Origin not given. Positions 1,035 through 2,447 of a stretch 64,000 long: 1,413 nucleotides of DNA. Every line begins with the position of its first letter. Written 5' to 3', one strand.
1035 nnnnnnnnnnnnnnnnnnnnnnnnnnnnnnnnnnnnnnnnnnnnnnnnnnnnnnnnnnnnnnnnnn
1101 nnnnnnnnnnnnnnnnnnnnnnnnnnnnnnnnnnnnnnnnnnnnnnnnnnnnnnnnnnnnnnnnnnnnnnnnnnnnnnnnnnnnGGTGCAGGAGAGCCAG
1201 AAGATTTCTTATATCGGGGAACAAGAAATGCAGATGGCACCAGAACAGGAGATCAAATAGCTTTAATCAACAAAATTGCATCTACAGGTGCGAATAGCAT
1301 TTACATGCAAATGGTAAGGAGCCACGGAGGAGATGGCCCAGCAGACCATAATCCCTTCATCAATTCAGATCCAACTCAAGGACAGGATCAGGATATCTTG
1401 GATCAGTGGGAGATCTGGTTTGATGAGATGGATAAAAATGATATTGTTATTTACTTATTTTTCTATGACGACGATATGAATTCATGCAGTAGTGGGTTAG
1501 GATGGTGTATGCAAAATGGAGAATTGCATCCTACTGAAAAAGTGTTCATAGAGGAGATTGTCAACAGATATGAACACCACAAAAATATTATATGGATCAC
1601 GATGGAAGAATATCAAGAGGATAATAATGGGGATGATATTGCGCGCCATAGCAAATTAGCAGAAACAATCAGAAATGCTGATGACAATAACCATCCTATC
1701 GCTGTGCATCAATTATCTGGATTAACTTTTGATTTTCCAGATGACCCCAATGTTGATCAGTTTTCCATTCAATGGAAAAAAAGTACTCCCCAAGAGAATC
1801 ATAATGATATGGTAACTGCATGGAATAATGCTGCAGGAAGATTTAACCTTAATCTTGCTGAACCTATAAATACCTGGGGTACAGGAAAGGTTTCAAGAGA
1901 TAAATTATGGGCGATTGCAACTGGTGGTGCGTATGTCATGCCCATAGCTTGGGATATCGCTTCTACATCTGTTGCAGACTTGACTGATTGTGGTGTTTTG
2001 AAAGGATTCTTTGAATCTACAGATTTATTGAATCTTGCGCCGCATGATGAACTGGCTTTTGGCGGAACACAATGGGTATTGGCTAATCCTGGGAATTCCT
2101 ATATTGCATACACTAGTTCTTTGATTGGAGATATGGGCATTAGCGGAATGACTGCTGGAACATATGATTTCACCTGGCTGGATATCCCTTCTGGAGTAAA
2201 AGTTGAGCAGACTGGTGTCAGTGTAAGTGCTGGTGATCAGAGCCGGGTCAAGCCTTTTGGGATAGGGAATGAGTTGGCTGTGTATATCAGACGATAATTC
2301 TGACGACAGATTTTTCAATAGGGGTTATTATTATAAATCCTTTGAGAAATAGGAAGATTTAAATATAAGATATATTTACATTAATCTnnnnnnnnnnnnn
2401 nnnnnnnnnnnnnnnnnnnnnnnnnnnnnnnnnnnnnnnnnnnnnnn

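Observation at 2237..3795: AbiE-like toxin-antitoxin pair flanked by a 65-nt direct duplication of the host gene 3' end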

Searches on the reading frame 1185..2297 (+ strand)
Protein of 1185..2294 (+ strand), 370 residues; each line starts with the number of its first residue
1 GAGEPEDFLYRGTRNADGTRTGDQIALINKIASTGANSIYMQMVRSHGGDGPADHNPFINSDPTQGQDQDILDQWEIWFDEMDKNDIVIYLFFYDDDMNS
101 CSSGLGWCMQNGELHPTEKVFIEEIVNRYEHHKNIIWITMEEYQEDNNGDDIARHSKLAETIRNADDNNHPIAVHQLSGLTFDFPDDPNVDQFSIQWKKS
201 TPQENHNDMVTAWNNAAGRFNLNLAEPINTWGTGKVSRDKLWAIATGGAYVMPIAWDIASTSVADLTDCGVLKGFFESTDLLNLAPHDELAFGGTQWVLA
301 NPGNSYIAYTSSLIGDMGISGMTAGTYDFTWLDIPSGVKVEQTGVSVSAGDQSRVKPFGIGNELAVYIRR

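Call 4: search_protein_families(library=pfam, proteins=[window:1185-2294:+], max_evalue=0.01)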
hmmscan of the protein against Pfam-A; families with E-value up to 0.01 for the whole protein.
window:1185-2294:+ (370 aa): 1 family
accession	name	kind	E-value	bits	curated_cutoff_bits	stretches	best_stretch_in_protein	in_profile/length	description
PF13204.13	Apiosidase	-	8.5e-09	35.9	26.5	1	32-215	42-219/320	Apiosidase-like, catalytic domain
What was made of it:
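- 1185..2297 (+): Glycosidase-like gene, part 2 (second DUF4038 domain, 'GH2'; NCBI calls it from 1305). This is the host gene whose 3' end is duplicated. Pfam PF13204 (call 4).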

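Call 7: find_encoding_contigs(protein=window:1305-2297:+, flank=10000, max_places=10)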
Protein window:1305-2297:+ (330 aa): no gene with exactly this product is on record in the collection.

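Call 10: find_homologous_proteins(query=window:1185-2294:+, max_evalue=0.001)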
Query window:1185-2294:+ (370 aa): 566 proteins with E <= 0.001 among 2868 candidates; the best 120 are listed.
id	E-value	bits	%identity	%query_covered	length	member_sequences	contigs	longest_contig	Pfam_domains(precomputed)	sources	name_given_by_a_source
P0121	1.7e-228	777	100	89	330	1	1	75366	PF13204.14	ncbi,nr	ncbi:DUF4038 domain-containing protein [Candidatus Woesearchaeota archaeon]|nr:DUF4038 domain-contai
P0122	5.3e-143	495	61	100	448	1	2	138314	-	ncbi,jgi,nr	ncbi:MAG: hypothetical protein E3J72_06610 [Planctomycetota bacterium]|nr:MAG: hypothetical protein 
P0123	2.7e-141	489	60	100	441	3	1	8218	PF13204.14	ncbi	-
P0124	3.8e-141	489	61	98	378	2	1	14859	PF13204.14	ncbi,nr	ncbi:MAG: hypothetical protein E2O52_04700 [Gammaproteobacteria bacterium]|nr:MAG: hypothetical prot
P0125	4.7e-140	485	61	96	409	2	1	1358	PF13204.14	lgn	-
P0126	8.8e-140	484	59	100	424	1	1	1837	PF13204.14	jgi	-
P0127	1.0e-139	484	59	100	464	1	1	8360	-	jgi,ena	-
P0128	5.0e-139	482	60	100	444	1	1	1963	PF13204.14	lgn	-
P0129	1.7e-136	474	58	100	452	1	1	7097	-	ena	-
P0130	2.4e-136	473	58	100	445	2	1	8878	PF13204.14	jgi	jgi:hypothetical protein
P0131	3.1e-132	460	57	100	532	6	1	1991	PF17963.8,PF17892.8,PF17803.8,PF13204.14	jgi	-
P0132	2.0e-130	454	56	100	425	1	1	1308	PF13204.14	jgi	-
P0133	2.1e-130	454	57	100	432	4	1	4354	PF13204.14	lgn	-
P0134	2.5e-130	453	57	100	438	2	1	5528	PF13204.14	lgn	-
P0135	3.0e-130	453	56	100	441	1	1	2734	PF13204.14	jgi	jgi:hypothetical protein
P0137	9.5e-130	451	56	100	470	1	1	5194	PF13204.14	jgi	jgi:hypothetical protein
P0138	3.4e-129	450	57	99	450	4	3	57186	PF13204.14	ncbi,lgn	-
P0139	1.9e-128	447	55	100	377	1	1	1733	PF13204.14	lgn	-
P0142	8.2e-128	445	55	100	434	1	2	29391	PF13204.14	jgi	jgi:hypothetical protein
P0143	1.1e-127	445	56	100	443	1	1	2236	PF13204.14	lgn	-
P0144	1.6e-127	444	57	100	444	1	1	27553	PF00404.25,PF13204.14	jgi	-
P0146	4.1e-127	443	55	100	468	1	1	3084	PF13204.14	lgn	-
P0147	4.3e-127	443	54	100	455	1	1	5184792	PF13204.14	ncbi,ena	-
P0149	5.7e-127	442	57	99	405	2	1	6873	PF13204.14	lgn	-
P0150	2.3e-126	440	56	100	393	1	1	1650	PF13204.14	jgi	jgi:hypothetical protein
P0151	4.9e-126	439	56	100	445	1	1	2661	PF13204.14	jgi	-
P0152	5.2e-126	439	54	100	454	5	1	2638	PF13204.14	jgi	jgi:hypothetical protein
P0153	2.2e-125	437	56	100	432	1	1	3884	PF13204.14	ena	-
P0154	2.7e-125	437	56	100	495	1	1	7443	PF00404.25,PF13204.14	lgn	-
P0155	3.8e-125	436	55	100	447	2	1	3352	PF13204.14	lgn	-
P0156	8.2e-125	435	55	99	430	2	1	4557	PF13204.14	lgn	-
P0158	2.9e-124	433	55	100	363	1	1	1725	PF13204.14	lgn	-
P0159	3.2e-124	433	55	100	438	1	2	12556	PF13204.14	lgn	-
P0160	6.8e-124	432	55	100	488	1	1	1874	PF13204.14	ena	-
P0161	1.4e-123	431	56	100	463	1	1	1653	PF13204.14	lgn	-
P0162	1.5e-123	431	52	100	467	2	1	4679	PF13204.14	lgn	-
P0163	2.6e-123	430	54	99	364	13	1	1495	PF13204.14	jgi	jgi:hypothetical protein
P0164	3.2e-123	430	55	100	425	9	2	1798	PF13204.14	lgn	-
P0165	4.7e-123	429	54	99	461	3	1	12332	PF13204.14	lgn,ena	-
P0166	7.6e-123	429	53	99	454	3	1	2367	PF13204.14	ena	-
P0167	1.9e-122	427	55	100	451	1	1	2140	PF13204.14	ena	-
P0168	2.1e-122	427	54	100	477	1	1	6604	PF13204.14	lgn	-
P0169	2.4e-122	427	54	100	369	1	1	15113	PF13204.14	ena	-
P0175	2.6e-121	424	54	100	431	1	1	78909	PF13204.14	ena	-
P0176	3.6e-121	423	54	100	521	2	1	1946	PF13204.14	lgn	-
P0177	3.9e-121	423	54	99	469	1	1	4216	PF13204.14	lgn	-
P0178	4.7e-121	423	53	99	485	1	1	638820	PF13204.14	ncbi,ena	-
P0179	1.1e-120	422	53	100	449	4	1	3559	PF13204.14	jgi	jgi:hypothetical protein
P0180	1.1e-120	422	54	100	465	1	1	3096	PF13204.14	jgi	jgi:hypothetical protein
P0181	1.6e-120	421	55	100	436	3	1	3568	PF13204.14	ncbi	-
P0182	1.8e-120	421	54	100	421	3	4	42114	PF13204.14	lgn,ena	-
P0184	2.3e-120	421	53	100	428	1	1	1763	PF13204.14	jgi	jgi:hypothetical protein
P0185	3.2e-120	420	54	100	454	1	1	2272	PF13204.14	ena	-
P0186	3.6e-120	420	54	100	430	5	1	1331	PF13204.14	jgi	jgi:hypothetical protein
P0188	1.4e-119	418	53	100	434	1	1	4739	PF13204.14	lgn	-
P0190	2.8e-119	417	53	100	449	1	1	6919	PF13204.14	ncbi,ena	-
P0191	3.3e-119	417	53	100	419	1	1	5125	PF13204.14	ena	-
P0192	3.7e-119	417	55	100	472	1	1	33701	PF13204.14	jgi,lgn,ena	-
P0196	1.5e-118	415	53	100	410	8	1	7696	PF13204.14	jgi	jgi:hypothetical protein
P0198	1.7e-118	414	56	100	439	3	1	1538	PF13204.14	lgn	-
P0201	3.2e-118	414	53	100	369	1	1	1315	PF13204.14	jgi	jgi:hypothetical protein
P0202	5.7e-118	413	54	100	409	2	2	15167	PF13204.14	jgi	jgi:hypothetical protein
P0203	5.8e-118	413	51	100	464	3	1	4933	PF13204.14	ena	-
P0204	6.9e-118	412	54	100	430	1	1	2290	PF13204.14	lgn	-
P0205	7.1e-118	412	53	100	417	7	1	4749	PF13204.14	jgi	jgi:hypothetical protein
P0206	2.2e-117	411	53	100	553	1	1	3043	PF13204.14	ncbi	-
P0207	2.5e-117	411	53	100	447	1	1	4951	PF13204.14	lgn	-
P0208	4.3e-117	410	51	100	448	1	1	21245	PF13204.14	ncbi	-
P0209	6.2e-117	409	53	99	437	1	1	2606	PF13204.14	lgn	-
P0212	9.6e-117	409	52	100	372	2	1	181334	PF13204.14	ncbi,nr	ncbi:MAG: hypothetical protein SCALA701_06780 [Candidatus Scalindua sp.]|nr:MAG: hypothetical protei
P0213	1.3e-116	408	53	100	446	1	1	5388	PF13204.14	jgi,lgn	jgi:hypothetical protein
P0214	1.6e-116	408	53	99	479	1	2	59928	PF13204.14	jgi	jgi:hypothetical protein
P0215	1.9e-116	408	53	100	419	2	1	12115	PF13204.14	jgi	-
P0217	3.5e-116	407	52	100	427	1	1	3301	PF13204.14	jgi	jgi:hypothetical protein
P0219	5.2e-116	406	51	100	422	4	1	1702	PF13204.14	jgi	jgi:hypothetical protein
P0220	6.6e-116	406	51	100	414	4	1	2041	PF13204.14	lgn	-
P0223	1.0e-115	405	52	100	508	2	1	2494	PF13204.14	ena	-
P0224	1.1e-115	405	51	100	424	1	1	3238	PF13204.14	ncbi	-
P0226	1.5e-115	405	54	100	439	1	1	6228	PF13204.14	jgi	-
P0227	1.6e-115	405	52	100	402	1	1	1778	PF13204.14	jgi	jgi:hypothetical protein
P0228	1.9e-115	404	52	100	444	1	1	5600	PF13204.14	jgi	jgi:uncharacterized protein DUF4038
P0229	3.1e-115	404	52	100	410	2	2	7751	PF13204.14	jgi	jgi:hypothetical protein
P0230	5.1e-115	403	52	100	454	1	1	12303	PF13204.14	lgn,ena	-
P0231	5.1e-115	403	53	100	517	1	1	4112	PF13585.13,PF18962.8,PF13204.14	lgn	-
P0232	5.4e-115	403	54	100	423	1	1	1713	PF13204.14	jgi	jgi:hypothetical protein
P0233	5.6e-115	403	53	99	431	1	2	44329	PF13204.14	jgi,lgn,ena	-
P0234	5.9e-115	403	53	100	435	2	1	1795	PF13204.14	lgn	-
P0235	7.0e-115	403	52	100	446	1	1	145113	PF13204.14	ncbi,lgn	-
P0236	8.9e-115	402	51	100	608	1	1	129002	PF00404.25,PF13204.14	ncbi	-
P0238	1.1e-114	402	52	99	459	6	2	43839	PF13204.14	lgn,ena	-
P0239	1.1e-114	402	50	99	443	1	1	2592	PF13204.14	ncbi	-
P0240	1.2e-114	402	52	100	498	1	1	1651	PF13204.14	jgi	-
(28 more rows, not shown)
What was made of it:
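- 1185..2297 (+): The best non-self homologues are at most 61% identical and the few that carry a source name are bacterial (call 10).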
